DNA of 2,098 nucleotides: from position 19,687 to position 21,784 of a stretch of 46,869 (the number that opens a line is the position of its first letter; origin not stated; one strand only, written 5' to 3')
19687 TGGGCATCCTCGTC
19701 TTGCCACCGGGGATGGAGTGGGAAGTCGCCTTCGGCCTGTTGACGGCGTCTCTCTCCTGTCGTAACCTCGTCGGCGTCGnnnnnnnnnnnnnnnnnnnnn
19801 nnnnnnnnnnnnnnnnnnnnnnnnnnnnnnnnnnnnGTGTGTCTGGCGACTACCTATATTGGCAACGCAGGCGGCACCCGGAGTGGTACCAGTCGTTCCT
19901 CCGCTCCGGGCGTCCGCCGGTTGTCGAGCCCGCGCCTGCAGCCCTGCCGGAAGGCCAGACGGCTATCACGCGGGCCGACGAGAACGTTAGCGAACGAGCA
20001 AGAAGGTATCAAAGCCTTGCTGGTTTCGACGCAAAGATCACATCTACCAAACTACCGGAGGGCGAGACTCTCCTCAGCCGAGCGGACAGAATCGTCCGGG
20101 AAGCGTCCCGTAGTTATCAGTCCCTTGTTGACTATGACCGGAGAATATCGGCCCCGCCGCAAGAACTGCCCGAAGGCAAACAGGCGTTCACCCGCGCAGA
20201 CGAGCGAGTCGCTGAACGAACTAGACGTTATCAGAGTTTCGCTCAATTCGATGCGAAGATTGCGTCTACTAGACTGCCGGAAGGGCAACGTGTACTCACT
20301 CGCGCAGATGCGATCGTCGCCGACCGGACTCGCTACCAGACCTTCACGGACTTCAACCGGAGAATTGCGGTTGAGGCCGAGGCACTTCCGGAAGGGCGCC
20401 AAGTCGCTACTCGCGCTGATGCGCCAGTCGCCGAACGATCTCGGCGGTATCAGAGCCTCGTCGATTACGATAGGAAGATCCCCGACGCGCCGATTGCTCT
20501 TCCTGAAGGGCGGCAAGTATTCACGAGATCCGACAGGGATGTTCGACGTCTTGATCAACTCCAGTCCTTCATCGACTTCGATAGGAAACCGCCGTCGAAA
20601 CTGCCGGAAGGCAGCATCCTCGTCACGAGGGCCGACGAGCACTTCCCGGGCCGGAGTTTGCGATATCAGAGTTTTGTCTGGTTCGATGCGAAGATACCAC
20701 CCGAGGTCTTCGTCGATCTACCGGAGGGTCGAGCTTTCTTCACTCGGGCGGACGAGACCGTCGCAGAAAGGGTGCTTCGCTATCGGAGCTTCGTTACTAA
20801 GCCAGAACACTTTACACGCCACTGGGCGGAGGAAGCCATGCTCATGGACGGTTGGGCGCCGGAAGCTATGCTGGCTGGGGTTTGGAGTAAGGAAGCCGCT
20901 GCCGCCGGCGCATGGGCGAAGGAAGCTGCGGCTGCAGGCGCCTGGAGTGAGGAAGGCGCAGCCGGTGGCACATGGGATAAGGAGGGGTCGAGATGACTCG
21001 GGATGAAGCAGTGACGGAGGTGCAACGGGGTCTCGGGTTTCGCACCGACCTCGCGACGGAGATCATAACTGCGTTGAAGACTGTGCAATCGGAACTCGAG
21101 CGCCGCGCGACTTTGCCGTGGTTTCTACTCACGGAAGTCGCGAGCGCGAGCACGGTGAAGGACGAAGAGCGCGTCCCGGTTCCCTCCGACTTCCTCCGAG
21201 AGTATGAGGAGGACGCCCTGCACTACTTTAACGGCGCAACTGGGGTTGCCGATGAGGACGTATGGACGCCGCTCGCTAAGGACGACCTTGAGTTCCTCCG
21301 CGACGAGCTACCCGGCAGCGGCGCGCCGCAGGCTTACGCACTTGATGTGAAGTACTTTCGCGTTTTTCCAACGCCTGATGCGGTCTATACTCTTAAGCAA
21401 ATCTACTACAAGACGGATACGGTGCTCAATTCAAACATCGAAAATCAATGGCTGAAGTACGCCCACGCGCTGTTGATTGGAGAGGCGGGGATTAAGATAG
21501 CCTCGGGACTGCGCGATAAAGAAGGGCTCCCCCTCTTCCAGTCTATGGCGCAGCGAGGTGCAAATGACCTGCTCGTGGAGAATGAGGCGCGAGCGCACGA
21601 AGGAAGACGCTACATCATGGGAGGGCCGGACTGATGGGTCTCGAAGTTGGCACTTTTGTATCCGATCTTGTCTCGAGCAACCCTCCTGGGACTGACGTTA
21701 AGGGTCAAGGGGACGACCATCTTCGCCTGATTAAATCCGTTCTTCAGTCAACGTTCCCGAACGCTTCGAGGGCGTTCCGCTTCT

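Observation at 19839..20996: Virion-module protein made of eight about 37-aa tandem repeats plus a Trp-decapeptide repeat tail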

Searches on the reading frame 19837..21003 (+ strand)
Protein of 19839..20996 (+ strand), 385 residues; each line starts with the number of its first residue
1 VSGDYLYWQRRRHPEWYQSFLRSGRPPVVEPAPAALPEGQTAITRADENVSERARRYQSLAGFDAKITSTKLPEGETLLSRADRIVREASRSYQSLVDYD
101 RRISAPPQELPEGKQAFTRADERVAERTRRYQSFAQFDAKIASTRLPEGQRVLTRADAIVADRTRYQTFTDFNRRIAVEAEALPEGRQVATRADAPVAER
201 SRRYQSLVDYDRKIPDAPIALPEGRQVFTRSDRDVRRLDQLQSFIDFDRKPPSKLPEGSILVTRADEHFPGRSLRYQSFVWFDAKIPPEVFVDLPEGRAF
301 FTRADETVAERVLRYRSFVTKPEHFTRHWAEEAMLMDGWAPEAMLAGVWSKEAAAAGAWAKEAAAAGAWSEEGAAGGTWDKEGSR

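Call 6: search_protein_families(library=pfam, proteins=[window:19839-20996:+], max_evalue=0.1)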
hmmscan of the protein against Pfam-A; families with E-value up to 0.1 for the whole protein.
window:19839-20996:+ (385 aa): 1 family
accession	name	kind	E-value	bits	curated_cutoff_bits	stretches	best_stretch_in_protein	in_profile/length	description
PF19941.4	DUF6403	-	0.074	13.7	26.9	1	142-164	32-54/77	Family of unknown function (DUF6403)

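Call 7: search_protein_families(library=phrogs, proteins=[window:19839-20996:+], max_evalue=0.01)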
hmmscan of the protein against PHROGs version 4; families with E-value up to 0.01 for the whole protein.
window:19839-20996:+ (385 aa): 0 families

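Call 9: search_solved_structures(query=window:19839-20996:+, max_evalue=10, show_alignments=2)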
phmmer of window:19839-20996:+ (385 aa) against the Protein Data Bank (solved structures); distinct sequences matched with E-value up to 10: 1.
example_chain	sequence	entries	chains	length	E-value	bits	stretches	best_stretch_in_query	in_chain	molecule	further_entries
4b2o_A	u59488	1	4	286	0.34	13.2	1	110-169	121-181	YMDB PHOSPHODIESTERASE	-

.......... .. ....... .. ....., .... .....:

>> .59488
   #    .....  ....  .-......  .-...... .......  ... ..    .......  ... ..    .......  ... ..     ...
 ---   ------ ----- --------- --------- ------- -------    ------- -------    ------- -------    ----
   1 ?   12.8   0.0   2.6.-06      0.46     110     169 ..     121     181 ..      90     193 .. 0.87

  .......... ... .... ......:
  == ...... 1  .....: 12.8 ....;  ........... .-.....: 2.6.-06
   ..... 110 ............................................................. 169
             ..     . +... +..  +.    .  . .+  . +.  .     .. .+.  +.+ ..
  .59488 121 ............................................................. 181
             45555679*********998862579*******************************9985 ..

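Call 10: search_dna_similar(query=window:19839-20996:+, collection=phages, mode=protein, max_evalue=0.001, max_rows=30)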
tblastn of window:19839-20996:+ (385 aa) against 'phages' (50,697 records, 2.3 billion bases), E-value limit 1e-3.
No match.

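Call 11: find_homologous_proteins(query=window:19839-20996:+, max_evalue=0.001)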
Query window:19839-20996:+ (385 aa): 2 proteins with E <= 0.001 among 8000 candidates.
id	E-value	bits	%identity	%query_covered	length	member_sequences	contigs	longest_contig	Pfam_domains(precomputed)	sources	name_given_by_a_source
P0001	1.8e-43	167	38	84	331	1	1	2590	-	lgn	-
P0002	4.8e-12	64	29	78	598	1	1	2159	-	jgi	-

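Call 23: find_encoding_contigs(protein=P0001, flank=10000)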
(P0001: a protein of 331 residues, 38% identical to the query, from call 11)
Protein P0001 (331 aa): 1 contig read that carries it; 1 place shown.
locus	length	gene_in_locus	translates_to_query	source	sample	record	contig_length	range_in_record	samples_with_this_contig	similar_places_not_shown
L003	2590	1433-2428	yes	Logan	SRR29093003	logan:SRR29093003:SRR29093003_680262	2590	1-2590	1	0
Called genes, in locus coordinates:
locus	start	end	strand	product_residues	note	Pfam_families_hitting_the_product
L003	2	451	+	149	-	?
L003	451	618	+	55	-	-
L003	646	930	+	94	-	-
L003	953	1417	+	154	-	-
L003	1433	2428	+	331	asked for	-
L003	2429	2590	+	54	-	?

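Call 24: find_encoding_contigs(protein=P0002, flank=10000)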
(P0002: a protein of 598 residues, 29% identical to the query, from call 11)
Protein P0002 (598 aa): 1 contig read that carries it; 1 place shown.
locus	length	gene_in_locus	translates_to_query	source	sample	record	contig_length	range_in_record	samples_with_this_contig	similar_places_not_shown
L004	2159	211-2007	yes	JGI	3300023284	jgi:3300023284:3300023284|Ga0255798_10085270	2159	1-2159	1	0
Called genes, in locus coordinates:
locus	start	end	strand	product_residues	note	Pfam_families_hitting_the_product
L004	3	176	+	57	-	?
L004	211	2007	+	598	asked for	-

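Call 30: find_related_loci(query=window:19839-20996:+, collection=viral_contigs, flank=8000)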
Query window:19839-20996:+ (385 aa) in viral_contigs; peptide patterns used: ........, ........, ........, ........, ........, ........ (x = any residue, [..] = any of these).
2 stretches matched a pattern, but none encodes a relative of the query by tblastn (E <= 1e-3).

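Call 57: predict_structure(alignment_id=A2)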
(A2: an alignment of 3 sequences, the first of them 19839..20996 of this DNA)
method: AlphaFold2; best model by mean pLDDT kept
length: 385 residues; sequences in the alignment: 3
mean_pLDDT: 36.2   pTM: 0.31
mean pLDDT of the five models: 36.2, 24.8, 24.6, 24.3, 22.9
residues with pLDDT >= 90: 0; 70-90: 0; 50-70: 0; < 50: 385
segments of 3 or more residues with pLDDT < 50: 1-385
pLDDT, mean of each block of 10 residues (from residue 1): 24 24 30 34 36 33 33 35 39 37 38 39 42 39 36 40 42 36 36 41 38 35 38 43 37 41 43 39 39 39 39 33 30 30 31 36 37 37 33
secondary structure, 60 per line:
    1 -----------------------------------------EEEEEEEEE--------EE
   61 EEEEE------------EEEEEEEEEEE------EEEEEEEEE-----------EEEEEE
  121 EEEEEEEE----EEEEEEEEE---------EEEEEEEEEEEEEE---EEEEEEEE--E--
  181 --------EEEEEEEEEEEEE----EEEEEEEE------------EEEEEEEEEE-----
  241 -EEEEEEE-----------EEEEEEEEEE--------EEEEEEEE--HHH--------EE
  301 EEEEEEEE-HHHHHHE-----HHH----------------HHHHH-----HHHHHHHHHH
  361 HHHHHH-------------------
elements in order: E42-50 E59-65 E78-88 E95-103 E115-128 E133-141 E151-164 E168-175 E189-201 E206-213 E226-235 E242-248 E260-269 E278-285 E299-308 H310-315 H341-345 H351-366

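Call 59: find_homologous_proteins(query=A3, max_evalue=0.001)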
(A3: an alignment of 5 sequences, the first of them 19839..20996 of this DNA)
Query A3 (5 sequences) (385 aa, profile of the alignment): 3 proteins with E <= 0.001 among 8000 candidates.
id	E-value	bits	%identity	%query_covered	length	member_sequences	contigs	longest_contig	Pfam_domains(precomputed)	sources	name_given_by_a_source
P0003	1.9e-149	517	30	79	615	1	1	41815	-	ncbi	-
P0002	3.3e-133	463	29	78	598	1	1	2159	-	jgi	-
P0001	6.6e-117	409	38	84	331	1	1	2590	-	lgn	-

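Call 101: find_related_loci(query=A7, collection=metagenome_contigs, flank=6000)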
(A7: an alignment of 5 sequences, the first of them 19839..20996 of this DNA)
Query A7 (385 aa) in metagenome_contigs; peptide patterns used: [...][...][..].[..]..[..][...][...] (x = any residue, [..] = any of these).
41 stretches matched a pattern; 1 encode a relative of the query (tblastn E <= 1e-3); 1 distinct loci.
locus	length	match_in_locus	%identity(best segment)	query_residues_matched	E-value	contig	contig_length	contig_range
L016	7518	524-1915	36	1-319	1e-49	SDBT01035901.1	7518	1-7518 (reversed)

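Call 102: find_related_loci(query=A7, collection=viral_contigs, flank=6000)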
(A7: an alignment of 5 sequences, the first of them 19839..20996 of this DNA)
Query A7 (385 aa) in viral_contigs; peptide patterns used: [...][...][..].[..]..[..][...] (x = any residue, [..] = any of these).
24 stretches matched a pattern, but none encodes a relative of the query by tblastn (E <= 1e-3).

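Call 122: search_protein_families(library=padloc, proteins=[window:19839-20996:+, window:19837-21003:+], max_evalue=0.01)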
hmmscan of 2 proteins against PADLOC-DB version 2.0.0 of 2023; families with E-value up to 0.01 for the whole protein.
window:19839-20996:+ (385 aa): 0 families

window:19837-21003:+ (389 aa): 0 families

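Call 123: search_protein_families(library=ncbifam, proteins=[window:19839-20996:+, window:19837-21003:+], max_evalue=0.01)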
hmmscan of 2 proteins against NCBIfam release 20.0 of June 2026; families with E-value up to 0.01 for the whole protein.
window:19839-20996:+ (385 aa): 1 family
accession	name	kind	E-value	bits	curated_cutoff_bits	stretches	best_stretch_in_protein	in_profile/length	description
TIGR04338.1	HEXXH_Rv0185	hypoth_equivalog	0.0065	16.3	90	0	183-226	59-102/161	TIGR04338 family metallohydrolase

window:19837-21003:+ (389 aa): 0 families

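Call 127: fold_search(model_id=the predicted structure, library=pdb)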
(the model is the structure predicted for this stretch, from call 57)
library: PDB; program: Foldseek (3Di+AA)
matches with E <= 10: 22; with E <= 0.001: 0
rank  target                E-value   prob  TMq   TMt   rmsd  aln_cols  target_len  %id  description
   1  6kfn                  9.0e-01  0.02  0.11  0.13  18.6       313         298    6  Crystal structure of alginate lyase from Paenibacillus sp. str. FPU-7 (released 2019-10-30)
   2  7b8b_A                1.9e+00  0.01  0.11  0.11  19.4       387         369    9  ADPG2 - ENDOPOLYGALACTURONASE FROM ARABIDOPSIS THALIANA (released 2022-06-22)
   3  9u4u_A                2.1e+00  0.01  0.10  0.14  14.0       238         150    6  Structure of the functional amyloid FapC from Pseudomonas sp.UK4 (released 2025-08-06)
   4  1ia5_A                3.1e+00  0.01  0.12  0.13  19.6       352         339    7  POLYGALACTURONASE FROM ASPERGILLUS ACULEATUS (released 2001-09-19)
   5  5awf_E                3.2e+00  0.03  0.17  0.17  18.2       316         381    8  Crystal structure of SufB-SufC-SufD complex from Escherichia coli (released 2015-11-11)
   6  5gai_0                3.2e+00  0.01  0.11  0.08  17.9       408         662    8  Probabilistic Structural Models of Mature P22 Bacteriophage Portal, Hub, and Tailspike proteins (released 2016-02-17)
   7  5nxk_B                3.6e+00  0.02  0.13  0.15  17.0       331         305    6  L. reuteri 53608 SRRP (released 2018-03-21)
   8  3riq                  3.9e+00  0.01  0.08  0.07  19.5       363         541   10  Siphovirus 9NA tailspike receptor binding domain (released 2012-02-29)
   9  6kvh                  4.3e+00  0.01  0.11  0.12  19.5       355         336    7  The mutant crystal structure of endo-polygalacturonase (T284A) from Talaromyces leycettanus JCM 12802 (released 2020-09-09)
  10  5awf_B                5.5e+00  0.03  0.15  0.14  16.5       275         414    8  Crystal structure of SufB-SufC-SufD complex from Escherichia coli (released 2015-11-11)
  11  9ozd_C                6.1e+00  0.01  0.12  0.12  19.3       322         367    7  Crystal structure of the polysaccharide lyase RbmB from Vibrio cholerae bound to Vibrio Polysaccharide (released 2026-03-11)
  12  2vfm                  6.1e+00  0.01  0.09  0.07  19.8       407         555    9  Low Temperature Structure of P22 Tailspike Protein Fragment (109-666) (released 2008-12-16)
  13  6n2c_A                6.4e+00  0.01  0.10  0.10  19.0       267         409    8  The Crystal Structure of Caldicellulosiruptor hydrothermalis Tapirin C-terminal domain (released 2018-12-19)
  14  9ozl_A                6.4e+00  0.00  0.07  0.08  19.9       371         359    6  Crystal structure of the polysaccharide lyase RbmB from Vibrio cholerae (released 2026-03-11)
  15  7xz8                  6.7e+00  0.00  0.09  0.08  20.0       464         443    6  Mutant (K141A) of the N-terminal domain of fucoidan lyase FdlA (released 2022-09-28)
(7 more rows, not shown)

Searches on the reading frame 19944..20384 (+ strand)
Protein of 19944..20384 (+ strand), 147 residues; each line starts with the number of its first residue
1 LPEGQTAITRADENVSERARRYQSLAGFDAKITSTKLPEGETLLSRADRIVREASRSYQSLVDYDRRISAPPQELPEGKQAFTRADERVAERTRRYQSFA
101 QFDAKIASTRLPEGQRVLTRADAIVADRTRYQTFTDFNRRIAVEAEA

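Call 70: search_solved_structures(query=A5, max_evalue=10, show_alignments=2)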
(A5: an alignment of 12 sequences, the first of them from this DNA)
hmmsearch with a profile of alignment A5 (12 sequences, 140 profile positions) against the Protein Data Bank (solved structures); distinct sequences matched with E-value up to 10: 0.

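Call 76: predict_structure(alignment_id=A5)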
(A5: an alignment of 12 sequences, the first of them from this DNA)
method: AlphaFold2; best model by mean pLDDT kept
length: 147 residues; sequences in the alignment: 12
mean_pLDDT: 34.7   pTM: 0.20
mean pLDDT of the five models: 34.7, 34.4, 32.2, 31.3, 30.7
residues with pLDDT >= 90: 0; 70-90: 0; 50-70: 0; < 50: 147
segments of 3 or more residues with pLDDT < 50: 1-147
pLDDT, mean of each block of 10 residues (from residue 1): 32 34 33 37 32 34 33 44 36 33 33 38 35 32 38
secondary structure, 60 per line:
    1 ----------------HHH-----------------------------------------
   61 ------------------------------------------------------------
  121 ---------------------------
elements in order:

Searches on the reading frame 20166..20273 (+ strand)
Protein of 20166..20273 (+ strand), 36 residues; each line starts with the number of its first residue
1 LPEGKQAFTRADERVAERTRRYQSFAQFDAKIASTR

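Call 55: search_protein_representatives(alignment_id=A1)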
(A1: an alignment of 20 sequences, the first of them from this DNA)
Query: 20 sequences, 37 profile positions. Proteins with E-value up to 0.001 (for the whole library): 7; up to 1e-10: 4; up to 1e-30: 3. The best 7 are listed.
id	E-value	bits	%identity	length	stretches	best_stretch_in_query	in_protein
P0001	9.7e-99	338.9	-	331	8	1-36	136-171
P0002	2.9e-73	257.4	-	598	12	1-36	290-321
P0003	4.9e-42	157.5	-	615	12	1-36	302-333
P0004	4.2e-14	68.1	-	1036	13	15-36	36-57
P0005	3.3e-10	55.7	-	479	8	1-16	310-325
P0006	2.5e-07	46.4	-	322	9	18-34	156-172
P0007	4.0e-04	36.2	-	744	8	3-13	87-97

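Call 60: find_encoding_contigs(protein=P0003, flank=10000)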
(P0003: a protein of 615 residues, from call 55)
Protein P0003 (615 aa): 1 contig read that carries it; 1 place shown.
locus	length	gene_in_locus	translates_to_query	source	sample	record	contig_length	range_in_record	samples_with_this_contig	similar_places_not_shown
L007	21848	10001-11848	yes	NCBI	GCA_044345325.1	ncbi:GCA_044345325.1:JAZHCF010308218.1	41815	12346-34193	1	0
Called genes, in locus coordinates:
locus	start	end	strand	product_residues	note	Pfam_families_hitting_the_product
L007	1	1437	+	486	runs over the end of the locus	PF05954:Phage_GPD (weak)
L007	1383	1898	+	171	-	-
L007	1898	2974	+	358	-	-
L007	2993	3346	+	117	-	-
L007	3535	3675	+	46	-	-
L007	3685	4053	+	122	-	-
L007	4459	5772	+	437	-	-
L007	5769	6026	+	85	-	-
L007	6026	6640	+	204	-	-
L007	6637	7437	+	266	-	-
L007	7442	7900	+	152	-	-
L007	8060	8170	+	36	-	-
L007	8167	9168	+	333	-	-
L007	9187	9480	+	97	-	-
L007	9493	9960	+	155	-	-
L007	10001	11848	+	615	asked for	-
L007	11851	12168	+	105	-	-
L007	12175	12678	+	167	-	-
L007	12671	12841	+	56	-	-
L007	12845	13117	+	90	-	-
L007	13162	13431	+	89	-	-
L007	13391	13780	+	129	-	-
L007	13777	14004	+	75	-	-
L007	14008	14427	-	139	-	PF04355:BamE (weak)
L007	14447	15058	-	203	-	PF00589:Phage_integrase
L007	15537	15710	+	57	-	-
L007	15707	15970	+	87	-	-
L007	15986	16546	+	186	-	-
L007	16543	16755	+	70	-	PF00196:GerE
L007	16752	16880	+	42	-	-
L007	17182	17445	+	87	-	-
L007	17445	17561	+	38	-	-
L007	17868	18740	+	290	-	-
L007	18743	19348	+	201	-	-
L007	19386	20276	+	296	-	PF03837:RecT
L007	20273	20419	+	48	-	-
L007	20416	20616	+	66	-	-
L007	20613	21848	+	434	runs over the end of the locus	PF01555:N6_N4_Mtase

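Call 61: find_encoding_contigs(protein=P0005, flank=10000)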
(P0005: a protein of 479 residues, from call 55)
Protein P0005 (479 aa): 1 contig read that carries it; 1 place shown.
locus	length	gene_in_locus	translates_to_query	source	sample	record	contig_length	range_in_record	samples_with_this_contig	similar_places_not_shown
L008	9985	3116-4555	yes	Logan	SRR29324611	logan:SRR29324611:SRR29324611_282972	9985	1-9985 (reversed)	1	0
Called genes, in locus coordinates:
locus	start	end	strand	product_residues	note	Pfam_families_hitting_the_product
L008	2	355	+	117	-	?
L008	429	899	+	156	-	-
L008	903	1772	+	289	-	PF13385:Laminin_G_3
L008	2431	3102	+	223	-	-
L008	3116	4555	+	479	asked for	-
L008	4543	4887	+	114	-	-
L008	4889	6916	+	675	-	PF23899:SU10_portal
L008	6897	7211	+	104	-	-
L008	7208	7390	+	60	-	-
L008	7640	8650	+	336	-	-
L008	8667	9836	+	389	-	PF17236:SU10_MCP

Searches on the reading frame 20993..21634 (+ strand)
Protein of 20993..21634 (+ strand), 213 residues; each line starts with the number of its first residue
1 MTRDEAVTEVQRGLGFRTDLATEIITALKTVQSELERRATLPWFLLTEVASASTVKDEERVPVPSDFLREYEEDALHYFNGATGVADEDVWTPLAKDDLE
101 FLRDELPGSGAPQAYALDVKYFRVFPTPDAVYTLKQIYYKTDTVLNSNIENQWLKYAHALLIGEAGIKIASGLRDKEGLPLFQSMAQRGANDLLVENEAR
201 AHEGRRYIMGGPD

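Call 6: search_protein_families(library=pfam, proteins=[window:20993-21634:+], max_evalue=0.1)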
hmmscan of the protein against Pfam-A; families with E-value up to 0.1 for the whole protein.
window:20993-21634:+ (213 aa): 1 family
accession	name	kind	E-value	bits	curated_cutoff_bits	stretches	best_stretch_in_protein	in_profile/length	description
PF24175.2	SU10_adaptor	-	8.5e-12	46.4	27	1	1-193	1-181/194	SU10 adaptor protein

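Call 7: search_protein_families(library=phrogs, proteins=[window:20993-21634:+], max_evalue=0.01)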
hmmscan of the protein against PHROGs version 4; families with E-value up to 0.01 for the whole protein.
window:20993-21634:+ (213 aa): 1 family
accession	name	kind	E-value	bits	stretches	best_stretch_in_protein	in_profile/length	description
phrog_2941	-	head and packaging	6.1e-06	27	1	17-210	19-204/208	virion structural protein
